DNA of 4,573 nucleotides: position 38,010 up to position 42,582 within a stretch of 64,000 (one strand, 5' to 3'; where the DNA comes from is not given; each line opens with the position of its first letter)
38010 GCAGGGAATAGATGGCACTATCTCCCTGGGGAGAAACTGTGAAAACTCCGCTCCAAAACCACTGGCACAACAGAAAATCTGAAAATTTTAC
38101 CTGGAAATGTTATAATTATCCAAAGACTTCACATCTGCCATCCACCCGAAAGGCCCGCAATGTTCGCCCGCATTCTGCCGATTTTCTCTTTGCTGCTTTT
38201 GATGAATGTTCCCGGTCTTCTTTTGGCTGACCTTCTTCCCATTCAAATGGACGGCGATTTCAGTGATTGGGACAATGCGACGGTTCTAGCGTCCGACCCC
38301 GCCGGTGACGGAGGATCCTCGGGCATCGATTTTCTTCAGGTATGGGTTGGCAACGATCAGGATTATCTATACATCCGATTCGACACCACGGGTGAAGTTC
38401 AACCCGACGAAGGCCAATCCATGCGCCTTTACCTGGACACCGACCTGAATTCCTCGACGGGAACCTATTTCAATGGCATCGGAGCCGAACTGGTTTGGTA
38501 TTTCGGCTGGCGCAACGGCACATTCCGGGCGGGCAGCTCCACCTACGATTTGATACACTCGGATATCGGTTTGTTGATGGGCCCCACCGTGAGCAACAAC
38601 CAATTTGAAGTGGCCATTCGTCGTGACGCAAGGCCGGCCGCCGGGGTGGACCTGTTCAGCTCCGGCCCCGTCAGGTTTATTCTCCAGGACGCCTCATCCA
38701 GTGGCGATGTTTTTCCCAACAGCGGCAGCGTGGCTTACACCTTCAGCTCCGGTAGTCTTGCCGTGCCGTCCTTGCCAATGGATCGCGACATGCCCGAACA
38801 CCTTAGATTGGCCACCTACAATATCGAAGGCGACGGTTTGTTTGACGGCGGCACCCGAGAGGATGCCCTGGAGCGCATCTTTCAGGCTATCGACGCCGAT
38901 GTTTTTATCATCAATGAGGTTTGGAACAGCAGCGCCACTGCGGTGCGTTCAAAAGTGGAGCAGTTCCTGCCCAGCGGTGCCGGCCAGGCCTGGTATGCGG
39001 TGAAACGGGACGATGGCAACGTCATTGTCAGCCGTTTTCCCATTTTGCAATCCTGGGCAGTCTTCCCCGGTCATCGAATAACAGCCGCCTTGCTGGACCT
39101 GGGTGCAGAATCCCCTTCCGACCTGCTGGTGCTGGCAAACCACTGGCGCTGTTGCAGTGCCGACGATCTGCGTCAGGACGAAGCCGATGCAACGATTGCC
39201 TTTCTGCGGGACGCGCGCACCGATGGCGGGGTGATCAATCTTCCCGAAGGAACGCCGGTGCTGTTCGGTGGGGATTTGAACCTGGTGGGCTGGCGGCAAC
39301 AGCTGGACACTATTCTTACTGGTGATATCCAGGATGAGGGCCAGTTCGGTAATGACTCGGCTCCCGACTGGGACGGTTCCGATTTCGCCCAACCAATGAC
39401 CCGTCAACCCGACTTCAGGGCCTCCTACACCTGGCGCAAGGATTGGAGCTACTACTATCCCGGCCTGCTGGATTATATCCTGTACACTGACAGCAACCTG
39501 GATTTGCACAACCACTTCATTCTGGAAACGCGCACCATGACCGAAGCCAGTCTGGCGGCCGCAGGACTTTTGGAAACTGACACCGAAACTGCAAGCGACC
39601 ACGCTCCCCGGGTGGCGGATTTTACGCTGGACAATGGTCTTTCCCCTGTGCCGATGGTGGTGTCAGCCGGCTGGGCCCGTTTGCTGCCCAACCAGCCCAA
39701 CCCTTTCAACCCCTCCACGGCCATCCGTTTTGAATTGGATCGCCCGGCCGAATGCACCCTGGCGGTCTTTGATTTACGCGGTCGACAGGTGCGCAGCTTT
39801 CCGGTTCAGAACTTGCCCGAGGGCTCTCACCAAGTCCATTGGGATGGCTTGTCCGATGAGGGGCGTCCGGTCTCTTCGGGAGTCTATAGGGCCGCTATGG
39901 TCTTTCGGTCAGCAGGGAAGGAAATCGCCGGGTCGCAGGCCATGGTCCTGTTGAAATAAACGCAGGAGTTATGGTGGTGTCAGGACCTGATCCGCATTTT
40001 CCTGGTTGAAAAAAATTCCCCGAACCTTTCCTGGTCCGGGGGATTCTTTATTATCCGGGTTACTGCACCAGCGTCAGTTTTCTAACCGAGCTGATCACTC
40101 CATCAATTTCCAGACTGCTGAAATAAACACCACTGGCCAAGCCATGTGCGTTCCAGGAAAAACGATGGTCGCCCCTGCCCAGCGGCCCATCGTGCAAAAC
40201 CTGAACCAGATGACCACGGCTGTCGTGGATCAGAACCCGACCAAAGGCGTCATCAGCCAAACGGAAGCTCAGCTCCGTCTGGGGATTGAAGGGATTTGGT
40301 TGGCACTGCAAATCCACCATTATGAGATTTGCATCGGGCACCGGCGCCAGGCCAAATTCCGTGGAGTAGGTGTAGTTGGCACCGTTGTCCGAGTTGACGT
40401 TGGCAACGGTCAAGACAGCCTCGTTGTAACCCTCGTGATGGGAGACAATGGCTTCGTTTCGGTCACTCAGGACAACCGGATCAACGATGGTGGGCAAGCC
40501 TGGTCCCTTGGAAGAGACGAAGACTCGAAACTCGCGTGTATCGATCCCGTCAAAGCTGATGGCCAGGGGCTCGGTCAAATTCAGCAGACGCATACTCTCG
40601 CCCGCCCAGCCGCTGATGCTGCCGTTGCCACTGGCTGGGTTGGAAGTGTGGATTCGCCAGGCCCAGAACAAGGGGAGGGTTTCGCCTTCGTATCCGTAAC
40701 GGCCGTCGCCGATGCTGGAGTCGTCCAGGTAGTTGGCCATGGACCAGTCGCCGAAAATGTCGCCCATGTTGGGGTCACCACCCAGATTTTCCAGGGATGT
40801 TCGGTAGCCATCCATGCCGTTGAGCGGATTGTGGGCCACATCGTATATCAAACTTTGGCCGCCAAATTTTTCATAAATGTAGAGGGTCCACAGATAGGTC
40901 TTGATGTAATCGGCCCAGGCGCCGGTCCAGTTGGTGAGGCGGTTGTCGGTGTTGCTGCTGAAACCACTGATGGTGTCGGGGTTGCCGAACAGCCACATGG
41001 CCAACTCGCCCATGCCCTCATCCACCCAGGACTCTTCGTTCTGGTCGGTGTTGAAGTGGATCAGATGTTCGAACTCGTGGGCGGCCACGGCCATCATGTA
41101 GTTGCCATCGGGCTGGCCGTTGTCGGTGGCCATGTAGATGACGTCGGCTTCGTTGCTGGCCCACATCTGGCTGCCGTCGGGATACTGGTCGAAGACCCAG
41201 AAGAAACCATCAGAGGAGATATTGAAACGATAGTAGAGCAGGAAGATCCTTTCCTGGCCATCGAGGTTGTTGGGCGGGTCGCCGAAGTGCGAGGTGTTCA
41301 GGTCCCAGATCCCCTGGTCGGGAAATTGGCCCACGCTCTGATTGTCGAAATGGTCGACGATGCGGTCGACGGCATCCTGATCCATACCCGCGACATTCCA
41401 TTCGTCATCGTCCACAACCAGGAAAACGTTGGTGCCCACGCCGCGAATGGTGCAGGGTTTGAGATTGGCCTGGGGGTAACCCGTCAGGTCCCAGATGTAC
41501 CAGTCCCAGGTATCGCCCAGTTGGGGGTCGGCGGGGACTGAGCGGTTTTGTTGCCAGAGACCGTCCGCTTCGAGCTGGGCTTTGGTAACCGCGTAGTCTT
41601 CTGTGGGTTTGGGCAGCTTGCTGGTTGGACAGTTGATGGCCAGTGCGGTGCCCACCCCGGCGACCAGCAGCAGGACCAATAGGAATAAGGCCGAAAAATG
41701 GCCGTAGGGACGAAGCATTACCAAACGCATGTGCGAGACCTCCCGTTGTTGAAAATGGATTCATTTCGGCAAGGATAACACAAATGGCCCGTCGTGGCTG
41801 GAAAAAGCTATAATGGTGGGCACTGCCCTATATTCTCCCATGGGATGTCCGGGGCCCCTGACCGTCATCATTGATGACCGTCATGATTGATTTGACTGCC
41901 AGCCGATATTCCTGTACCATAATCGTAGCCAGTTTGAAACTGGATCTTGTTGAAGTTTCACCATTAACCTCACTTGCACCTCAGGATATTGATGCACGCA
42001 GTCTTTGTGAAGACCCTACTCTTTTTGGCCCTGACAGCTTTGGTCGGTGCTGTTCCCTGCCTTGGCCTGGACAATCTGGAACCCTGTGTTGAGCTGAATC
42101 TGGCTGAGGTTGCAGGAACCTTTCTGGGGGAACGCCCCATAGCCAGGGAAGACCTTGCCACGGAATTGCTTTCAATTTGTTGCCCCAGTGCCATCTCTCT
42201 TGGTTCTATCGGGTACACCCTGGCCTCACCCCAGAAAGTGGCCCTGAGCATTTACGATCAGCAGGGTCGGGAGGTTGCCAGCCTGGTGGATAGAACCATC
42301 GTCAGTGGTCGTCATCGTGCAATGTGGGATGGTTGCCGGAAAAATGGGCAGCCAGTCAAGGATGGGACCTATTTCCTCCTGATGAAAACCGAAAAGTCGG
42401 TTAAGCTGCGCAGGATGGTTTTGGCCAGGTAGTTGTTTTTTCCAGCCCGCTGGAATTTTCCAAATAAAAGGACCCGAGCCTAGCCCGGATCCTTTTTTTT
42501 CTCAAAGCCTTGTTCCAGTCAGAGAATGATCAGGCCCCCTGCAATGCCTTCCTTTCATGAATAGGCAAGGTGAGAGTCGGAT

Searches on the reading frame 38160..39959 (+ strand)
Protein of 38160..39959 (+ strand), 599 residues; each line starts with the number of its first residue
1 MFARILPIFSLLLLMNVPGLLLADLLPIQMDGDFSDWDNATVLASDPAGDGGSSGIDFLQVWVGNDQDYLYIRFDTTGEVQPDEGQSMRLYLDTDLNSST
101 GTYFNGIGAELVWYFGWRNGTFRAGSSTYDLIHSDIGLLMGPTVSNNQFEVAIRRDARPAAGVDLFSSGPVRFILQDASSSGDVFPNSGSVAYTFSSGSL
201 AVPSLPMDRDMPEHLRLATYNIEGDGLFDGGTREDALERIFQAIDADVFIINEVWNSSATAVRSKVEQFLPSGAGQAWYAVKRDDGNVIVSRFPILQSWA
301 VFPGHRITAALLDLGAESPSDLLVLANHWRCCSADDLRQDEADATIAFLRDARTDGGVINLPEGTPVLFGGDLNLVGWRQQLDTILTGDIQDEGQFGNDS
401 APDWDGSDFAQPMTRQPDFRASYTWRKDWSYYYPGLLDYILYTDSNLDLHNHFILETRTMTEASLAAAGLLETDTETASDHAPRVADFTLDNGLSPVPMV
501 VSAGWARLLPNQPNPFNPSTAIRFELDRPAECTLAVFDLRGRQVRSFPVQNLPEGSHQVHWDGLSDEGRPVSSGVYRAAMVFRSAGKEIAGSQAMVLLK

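Call 28: search_protein_families(library=pfam, proteins=[window:38160-39959:+], max_evalue=0.00001)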
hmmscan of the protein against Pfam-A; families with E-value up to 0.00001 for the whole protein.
window:38160-39959:+ (599 aa): 2 families
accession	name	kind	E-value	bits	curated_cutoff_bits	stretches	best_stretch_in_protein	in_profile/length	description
PF03372.29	Exo_endo_phos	-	2e-12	47.8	24.5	1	218-481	1-225/225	Endonuclease/Exonuclease/phosphatase family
PF13860.13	FlgD_ig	-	1.1e-09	38.5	27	1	520-581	12-74/79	FlgD Ig-like domain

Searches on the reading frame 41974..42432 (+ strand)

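Call 29: search_protein_families(library=pfam, proteins=[window:41974-42432:+], max_evalue=0.00001)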
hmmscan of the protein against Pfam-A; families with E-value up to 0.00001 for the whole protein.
window:41974-42432:+ (152 aa): 1 family
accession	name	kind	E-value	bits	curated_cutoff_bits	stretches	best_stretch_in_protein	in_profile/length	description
PF13860.13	FlgD_ig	-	8.2e-10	39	27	1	77-139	12-75/79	FlgD Ig-like domain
